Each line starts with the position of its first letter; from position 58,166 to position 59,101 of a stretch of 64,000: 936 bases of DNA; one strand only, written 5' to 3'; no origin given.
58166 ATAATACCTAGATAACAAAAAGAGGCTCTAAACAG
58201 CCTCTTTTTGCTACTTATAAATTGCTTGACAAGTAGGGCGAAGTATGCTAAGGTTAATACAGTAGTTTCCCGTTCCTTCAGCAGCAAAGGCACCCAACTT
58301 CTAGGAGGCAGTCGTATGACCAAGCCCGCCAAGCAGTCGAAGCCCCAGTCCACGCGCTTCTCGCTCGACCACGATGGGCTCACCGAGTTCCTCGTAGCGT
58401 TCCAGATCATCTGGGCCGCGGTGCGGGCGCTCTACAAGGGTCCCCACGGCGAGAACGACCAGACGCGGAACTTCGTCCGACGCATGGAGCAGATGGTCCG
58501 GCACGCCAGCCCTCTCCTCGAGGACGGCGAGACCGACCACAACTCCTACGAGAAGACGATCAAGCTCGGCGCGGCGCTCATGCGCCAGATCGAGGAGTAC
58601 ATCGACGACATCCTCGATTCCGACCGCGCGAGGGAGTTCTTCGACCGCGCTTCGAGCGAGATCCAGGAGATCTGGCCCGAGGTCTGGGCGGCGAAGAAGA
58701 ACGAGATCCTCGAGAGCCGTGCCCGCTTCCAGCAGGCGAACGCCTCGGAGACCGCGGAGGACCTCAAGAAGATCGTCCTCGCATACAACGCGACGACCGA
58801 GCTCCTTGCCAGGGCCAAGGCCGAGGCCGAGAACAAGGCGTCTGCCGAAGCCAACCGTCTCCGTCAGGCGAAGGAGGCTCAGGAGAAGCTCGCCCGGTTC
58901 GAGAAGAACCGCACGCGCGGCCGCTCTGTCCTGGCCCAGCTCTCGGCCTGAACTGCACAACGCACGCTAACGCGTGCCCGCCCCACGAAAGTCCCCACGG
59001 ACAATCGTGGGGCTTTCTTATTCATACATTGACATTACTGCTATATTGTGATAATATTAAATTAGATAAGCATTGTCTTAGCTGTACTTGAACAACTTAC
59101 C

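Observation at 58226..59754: Two adjacent GC-rich single-gene cassettes whose proteins share a conserved C-terminal tail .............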

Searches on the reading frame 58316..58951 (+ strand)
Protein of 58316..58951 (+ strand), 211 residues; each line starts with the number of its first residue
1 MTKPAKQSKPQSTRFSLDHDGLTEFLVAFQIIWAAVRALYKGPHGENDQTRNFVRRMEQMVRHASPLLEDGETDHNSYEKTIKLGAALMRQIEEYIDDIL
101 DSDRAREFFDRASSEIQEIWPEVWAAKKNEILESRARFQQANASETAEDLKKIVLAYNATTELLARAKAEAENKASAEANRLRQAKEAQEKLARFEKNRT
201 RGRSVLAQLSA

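Call 4: search_protein_families(library=pfam, proteins=[window:58316-58951:+], max_evalue=1)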
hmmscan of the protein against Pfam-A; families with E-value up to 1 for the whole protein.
window:58316-58951:+ (211 aa): 0 families

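Call 7: find_homologous_proteins(query=window:58316-58951:+, max_evalue=0.01)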
Query window:58316-58951:+ (211 aa): 4 proteins with E <= 0.01 among 318 candidates.
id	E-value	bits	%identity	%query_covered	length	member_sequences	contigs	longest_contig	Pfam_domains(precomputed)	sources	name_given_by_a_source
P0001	3.6e-128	443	100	100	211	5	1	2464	-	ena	-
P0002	2.4e-108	378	84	100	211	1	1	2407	-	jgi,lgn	-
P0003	6.4e-93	328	73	100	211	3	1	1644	-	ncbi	-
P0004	2.8e-86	306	69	100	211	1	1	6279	-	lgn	-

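Call 13: find_encoding_contigs(protein=P0003, flank=10000)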
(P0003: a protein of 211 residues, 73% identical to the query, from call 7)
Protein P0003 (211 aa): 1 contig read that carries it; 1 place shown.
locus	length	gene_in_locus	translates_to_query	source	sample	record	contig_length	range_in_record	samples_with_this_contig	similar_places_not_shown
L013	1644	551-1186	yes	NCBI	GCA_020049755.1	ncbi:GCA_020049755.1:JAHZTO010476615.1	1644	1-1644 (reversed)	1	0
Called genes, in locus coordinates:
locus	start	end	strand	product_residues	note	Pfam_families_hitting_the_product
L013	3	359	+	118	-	?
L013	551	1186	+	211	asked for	-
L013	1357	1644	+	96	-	?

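Call 14: find_encoding_contigs(protein=P0002, flank=10000)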
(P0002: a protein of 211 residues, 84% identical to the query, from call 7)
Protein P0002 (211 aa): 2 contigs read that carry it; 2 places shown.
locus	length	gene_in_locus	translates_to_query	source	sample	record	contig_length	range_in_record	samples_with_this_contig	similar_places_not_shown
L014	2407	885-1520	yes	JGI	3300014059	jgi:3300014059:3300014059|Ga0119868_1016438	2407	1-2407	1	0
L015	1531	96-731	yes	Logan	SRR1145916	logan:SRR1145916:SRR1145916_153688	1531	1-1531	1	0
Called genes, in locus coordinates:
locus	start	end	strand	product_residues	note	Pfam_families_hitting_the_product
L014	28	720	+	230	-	PF05552:MS_channel_1st_1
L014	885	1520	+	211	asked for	-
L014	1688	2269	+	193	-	-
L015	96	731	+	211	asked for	-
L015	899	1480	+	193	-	-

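Call 23: search_protein_families(library=phrogs, proteins=[window:58316-58951:+], max_evalue=1)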
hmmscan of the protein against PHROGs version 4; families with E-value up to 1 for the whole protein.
window:58316-58951:+ (211 aa): 4 families
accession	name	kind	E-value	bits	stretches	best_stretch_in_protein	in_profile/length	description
phrog_1538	-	tail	0.049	13.3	1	44-200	309-463/811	tail length tape measure protein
phrog_3849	-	unknown function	0.051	14.8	1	121-169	39-87/92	-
phrog_36979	-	unknown function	0.1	14.1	1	142-187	7-50/87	-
phrog_2648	-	unknown function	0.13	13.2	1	120-160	22-60/67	-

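Call 24: search_protein_families(library=ncbifam, proteins=[window:58316-58951:+], max_evalue=1)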
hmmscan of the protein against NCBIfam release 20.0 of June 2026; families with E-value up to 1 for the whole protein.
window:58316-58951:+ (211 aa): 2 families
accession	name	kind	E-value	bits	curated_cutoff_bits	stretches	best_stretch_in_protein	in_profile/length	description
NF045780.1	TrlF_fam_ATP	equivalog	0.14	10.8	350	1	72-200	556-682/944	TrlF family AAA-like ATPase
NF038305.1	HpsJ_fam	subfamily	0.79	9.6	60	1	125-198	137-208/234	HpsJ family protein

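Call 36: predict_structure(alignment_id=A4)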
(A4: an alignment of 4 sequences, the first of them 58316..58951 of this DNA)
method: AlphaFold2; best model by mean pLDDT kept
length: 211 residues; sequences in the alignment: 4
mean_pLDDT: 74.8   pTM: 0.57
mean pLDDT of the five models: 74.8, 73.3, 60.8, 57.4, 55.6
residues with pLDDT >= 90: 38; 70-90: 110; 50-70: 48; < 50: 15
segments of 3 or more residues with pLDDT < 50: 1-15
pLDDT, mean of each block of 10 residues (from residue 1): 41 52 69 73 67 77 65 61 74 71 79 90 92 88 69 81 89 92 90 83 68 60
secondary structure, 60 per line:
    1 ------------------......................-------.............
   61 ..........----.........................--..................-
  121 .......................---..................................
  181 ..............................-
elements in order: H19-40 H48-70 H75-99 H102-119 H121-143 H147-210

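Call 42: search_protein_families(library=padloc, proteins=[window:58316-58951:+], max_evalue=1)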
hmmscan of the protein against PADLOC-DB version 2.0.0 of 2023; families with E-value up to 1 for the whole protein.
window:58316-58951:+ (211 aa): 0 families

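Call 45: fold_search(model_id=the predicted structure, library=pdb)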
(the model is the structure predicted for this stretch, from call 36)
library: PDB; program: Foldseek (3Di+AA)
matches with E <= 10: 301; with E <= 0.001: 0
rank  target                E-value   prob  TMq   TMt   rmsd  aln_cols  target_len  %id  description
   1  6xz6_A                3.3e-01  0.23  0.21  0.21  21.6       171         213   17  Structure of the trypanosome brucei factor H receptor bound to domain D5 of bovine factor H (released 2020-03-25)
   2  6rjw                  3.4e-01  0.85  0.36  0.45  10.3       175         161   12  Crystal structure of the N-terminal domain of Lyme disease agent Borrelia burgdorferi major virulence factor BB0323 (Se- (released 2019-09-11)
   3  8otz_Cp               4.2e-01  0.57  0.34  0.35  27.6       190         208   13  48-nm repeat of the native axonemal doublet microtubule from bovine sperm (released 2023-11-22)
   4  6s1a_B                4.7e-01  0.38  0.23  0.32  13.9       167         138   12  Ligand binding domain of the P. putida receptor PcaY_PP (released 2020-10-21)
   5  4xef_A                5.5e-01  0.18  0.19  0.26  15.8       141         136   16  Pyk2-FAT complexed with Leupaxin LD motif LD1 (released 2015-12-23)
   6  2xra_A                6.1e-01  0.12  0.19  0.19  17.9       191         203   12  crystal structure of the HK20 Fab in complex with a gp41 mimetic 5- Helix (released 2010-12-15)
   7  7xge_A                6.4e-01  0.20  0.21  0.25  16.4       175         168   16  Crystal structure of MCL-1 in complex with computationally designed inhibitor protein (released 2022-07-20)
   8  1k05_C                6.4e-01  0.18  0.19  0.26  21.2       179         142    9  Crystal structure of the Focal Adhesion Targeting Domain of Focal Adhesion Kinase (released 2002-01-30)
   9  8uao_A                8.4e-01  0.25  0.24  0.22  15.1       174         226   13  DpHF18 filament (released 2024-04-10)
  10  6s3b_B                8.8e-01  0.20  0.20  0.30  15.9       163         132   12  Ligand binding domain of the P. putida receptor PcaY_PP in complex with benzoate (released 2020-10-21)
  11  3rqe_C                8.8e-01  0.16  0.21  0.22  16.3       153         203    9  Cerebral cavernous malformation 3 (CCM3) in complex with paxillin LD1 (released 2011-06-01)
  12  8i7r_F8               8.8e-01  0.15  0.24  0.23  27.3       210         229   13  In situ structure of axonemal doublet microtubules in mouse sperm with 48-nm repeat (released 2023-10-11)
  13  6rsq_D                8.8e-01  0.12  0.20  0.22  16.7       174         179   13  Helical folded domain of mouse CAP1 (released 2019-11-27)
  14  8iyj_V0               9.8e-01  0.30  0.32  0.32  28.5       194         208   10  Cryo-EM structure of the 48-nm repeat doublet microtubule from mouse sperm (released 2023-07-05)
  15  6s33_B                9.8e-01  0.18  0.20  0.31  15.8       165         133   12  Ligand binding domain of the P. putida receptor PcaY_PP in complex with Protocatechuate (released 2020-10-21)
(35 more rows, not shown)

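Call 65: search_protein_representatives(alignment_id=A4)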
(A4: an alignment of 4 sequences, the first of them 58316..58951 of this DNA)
Query: 4 sequences, 211 profile positions. Proteins with E-value up to 0.001 (for the whole library): 18; up to 1e-10: 13; up to 1e-30: 4. The best 18 are listed.
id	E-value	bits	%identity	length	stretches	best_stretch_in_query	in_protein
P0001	1.2e-125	433.5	-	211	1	1-211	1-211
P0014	6.6e-57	208.9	-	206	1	4-209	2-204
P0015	9.6e-36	139.7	-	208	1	14-210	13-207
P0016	1.9e-31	125.6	-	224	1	14-211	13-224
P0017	2.0e-28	115.8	-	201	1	8-209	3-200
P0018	8.7e-28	113.7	-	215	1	10-211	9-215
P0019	1.1e-27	113.3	-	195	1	9-211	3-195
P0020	1.5e-26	109.7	-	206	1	4-211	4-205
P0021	9.2e-18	80.9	-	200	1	10-207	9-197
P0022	6.7e-17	78.1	-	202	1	13-209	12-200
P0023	2.2e-16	76.4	-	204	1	5-183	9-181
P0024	6.3e-16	74.9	-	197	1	13-207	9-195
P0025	1.6e-14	70.4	-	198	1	6-193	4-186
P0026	3.5e-08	49.6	-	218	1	10-209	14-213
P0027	2.5e-06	43.6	-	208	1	5-194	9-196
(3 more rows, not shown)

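Call 67: find_encoding_contigs(protein=P0016, flank=4000, max_places=2)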
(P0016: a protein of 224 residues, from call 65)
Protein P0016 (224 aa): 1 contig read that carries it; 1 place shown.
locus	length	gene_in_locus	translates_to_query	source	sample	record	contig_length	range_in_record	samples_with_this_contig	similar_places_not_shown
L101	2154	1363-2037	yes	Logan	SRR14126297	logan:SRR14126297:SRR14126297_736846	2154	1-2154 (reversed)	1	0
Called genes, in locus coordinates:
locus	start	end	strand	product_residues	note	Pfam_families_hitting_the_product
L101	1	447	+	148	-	?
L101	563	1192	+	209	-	PF05552:MS_channel_1st_1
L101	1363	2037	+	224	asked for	-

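Call 68: find_encoding_contigs(protein=P0018, flank=4000, max_places=2)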
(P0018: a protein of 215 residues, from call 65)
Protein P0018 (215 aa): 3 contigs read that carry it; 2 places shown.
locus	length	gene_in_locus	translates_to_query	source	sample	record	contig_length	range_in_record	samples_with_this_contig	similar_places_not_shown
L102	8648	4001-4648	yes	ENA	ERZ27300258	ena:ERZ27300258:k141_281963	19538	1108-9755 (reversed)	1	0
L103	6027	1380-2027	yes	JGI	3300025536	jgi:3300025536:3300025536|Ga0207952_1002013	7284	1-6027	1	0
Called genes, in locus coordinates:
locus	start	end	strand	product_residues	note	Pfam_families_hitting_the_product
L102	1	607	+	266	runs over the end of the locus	PF00181:Ribosomal_L2_N, PF03947:Ribosomal_L2_C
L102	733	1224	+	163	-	PF00466:Ribosomal_L10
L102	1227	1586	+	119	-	PF16320:Ribosomal_L12_N, PF00542:Ribosomal_L12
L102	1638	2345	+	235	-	-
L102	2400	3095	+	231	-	PF05552:MS_channel_1st_1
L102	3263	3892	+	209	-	-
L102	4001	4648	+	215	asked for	-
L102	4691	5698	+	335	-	-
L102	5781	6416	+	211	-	-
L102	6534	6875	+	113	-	PF00203:Ribosomal_S19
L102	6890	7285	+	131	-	PF00237:Ribosomal_L22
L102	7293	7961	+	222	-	PF07650:KH_2, PF00189:Ribosomal_S3_C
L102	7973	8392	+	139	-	PF00252:Ribosomal_L16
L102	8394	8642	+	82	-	PF00366:Ribosomal_S17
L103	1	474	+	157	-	?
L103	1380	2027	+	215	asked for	-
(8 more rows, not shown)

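Call 69: find_encoding_contigs(protein=P0014, flank=4000, max_places=2)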
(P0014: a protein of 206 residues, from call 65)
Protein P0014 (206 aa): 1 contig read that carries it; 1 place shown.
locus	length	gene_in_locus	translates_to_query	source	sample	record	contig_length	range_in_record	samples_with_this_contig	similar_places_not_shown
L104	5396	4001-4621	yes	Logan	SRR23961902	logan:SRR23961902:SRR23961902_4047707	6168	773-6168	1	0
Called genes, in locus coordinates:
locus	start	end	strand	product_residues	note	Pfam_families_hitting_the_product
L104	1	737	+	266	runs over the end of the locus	PF00181:Ribosomal_L2_N, PF03947:Ribosomal_L2_C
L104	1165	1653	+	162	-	PF00466:Ribosomal_L10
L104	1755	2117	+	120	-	PF16320:Ribosomal_L12_N, PF00542:Ribosomal_L12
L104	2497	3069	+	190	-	-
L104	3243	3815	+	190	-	PF05552:MS_channel_1st_1 (weak)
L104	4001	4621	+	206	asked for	-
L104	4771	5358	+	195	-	-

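Call 70: find_encoding_contigs(protein=P0022, flank=4000, max_places=2)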
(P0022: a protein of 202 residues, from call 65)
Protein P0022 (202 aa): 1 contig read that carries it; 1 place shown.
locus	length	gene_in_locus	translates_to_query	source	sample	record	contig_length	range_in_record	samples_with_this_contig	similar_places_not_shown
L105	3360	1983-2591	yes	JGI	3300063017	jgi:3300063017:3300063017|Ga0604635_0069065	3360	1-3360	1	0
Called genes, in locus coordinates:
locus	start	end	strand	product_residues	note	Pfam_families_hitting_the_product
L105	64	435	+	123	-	PF16320:Ribosomal_L12_N, PF00542:Ribosomal_L12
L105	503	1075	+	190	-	-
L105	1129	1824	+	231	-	PF05552:MS_channel_1st_1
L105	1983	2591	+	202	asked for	-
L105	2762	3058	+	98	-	PF00203:Ribosomal_S19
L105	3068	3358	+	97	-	?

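Call 71: find_encoding_contigs(protein=P0026, flank=4000, max_places=2)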
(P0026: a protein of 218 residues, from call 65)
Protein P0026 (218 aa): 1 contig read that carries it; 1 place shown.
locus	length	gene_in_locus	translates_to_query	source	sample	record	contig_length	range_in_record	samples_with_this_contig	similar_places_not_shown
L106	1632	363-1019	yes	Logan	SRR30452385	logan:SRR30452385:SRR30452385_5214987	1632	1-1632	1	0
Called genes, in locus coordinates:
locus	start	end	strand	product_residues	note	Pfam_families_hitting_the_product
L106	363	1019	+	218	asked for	-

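Call 79: search_solved_structures(query=A4, max_evalue=10)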
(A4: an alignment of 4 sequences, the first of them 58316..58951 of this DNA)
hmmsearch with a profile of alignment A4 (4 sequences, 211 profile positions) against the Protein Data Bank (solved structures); distinct sequences matched with E-value up to 10: 0.

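Call 90: list_cluster_members(proteins=[window:58316-58951:+, window:59119-59700:+])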
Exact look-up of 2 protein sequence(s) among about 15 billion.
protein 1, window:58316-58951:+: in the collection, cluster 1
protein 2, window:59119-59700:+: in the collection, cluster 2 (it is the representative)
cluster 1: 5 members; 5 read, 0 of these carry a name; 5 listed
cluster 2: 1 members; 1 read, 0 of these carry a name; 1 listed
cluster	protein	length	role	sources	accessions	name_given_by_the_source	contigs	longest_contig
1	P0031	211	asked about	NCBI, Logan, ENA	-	-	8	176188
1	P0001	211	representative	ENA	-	-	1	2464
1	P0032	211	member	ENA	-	-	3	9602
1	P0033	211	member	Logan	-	-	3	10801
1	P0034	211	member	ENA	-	-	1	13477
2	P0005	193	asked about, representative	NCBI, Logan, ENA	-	-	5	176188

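Call 95: fold_search(model_id=the predicted structure, library=viral)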
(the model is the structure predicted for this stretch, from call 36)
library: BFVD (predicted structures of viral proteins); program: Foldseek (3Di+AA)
matches with E <= 10: 310; with E <= 0.001: 0
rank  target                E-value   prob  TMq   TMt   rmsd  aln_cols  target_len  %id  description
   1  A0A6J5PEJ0            4.1e-01  0.14  0.16  0.09  24.8       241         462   13  Uncharacterized protein [uncultured Caudovirales phage]
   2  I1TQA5                4.3e-01  0.54  0.33  0.29  21.3       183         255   16  (no name in the UniProt tables at hand)
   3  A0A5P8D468            4.3e-01  0.13  0.16  0.14  18.5       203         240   13  DUF7217 domain-containing protein [Pectobacterium phage Wc4]
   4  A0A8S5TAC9            5.4e-01  0.13  0.20  0.13  20.9       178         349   13  DUF4236 domain-containing protein [Siphoviridae sp. ctGz830]
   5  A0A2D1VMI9            6.6e-01  0.13  0.19  0.10  25.6       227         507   17  Uncharacterized protein [Sodiomyces alkalinus fusarivirus 1]
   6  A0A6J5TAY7            7.4e-01  0.14  0.24  0.12  28.4       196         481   16  Uncharacterized protein [uncultured Caudovirales phage]
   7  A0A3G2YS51            7.8e-01  0.20  0.24  0.21  22.2       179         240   10  DUF7217 domain-containing protein [Serratia phage vB_SmaA_3M]
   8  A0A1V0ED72            9.1e-01  0.25  0.29  0.35  12.0       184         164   14  (no name in the UniProt tables at hand)
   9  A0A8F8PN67            9.1e-01  0.15  0.23  0.14  17.0       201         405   10  Transmembrane protein [Clandestinovirus]
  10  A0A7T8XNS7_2          1.0e+00  0.14  0.23  0.05  20.3       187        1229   16  RdRp [Swiper virus]
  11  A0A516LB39            1.1e+00  0.06  0.15  0.08  24.5       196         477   13  (no name in the UniProt tables at hand)
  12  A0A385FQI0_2          1.1e+00  0.07  0.15  0.05  19.0       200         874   14  (no name in the UniProt tables at hand)
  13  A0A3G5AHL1            1.2e+00  0.15  0.26  0.18  16.7       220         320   14  Uncharacterized protein [Sylvanvirus sp.]
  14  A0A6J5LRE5            1.2e+00  0.09  0.20  0.16  19.0       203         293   11  Phage head morphogenesis domain containing protein [uncultured Caudovirales phage]
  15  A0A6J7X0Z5            1.3e+00  0.12  0.20  0.08  34.9       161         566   13  Uncharacterized protein [uncultured Caudovirales phage]
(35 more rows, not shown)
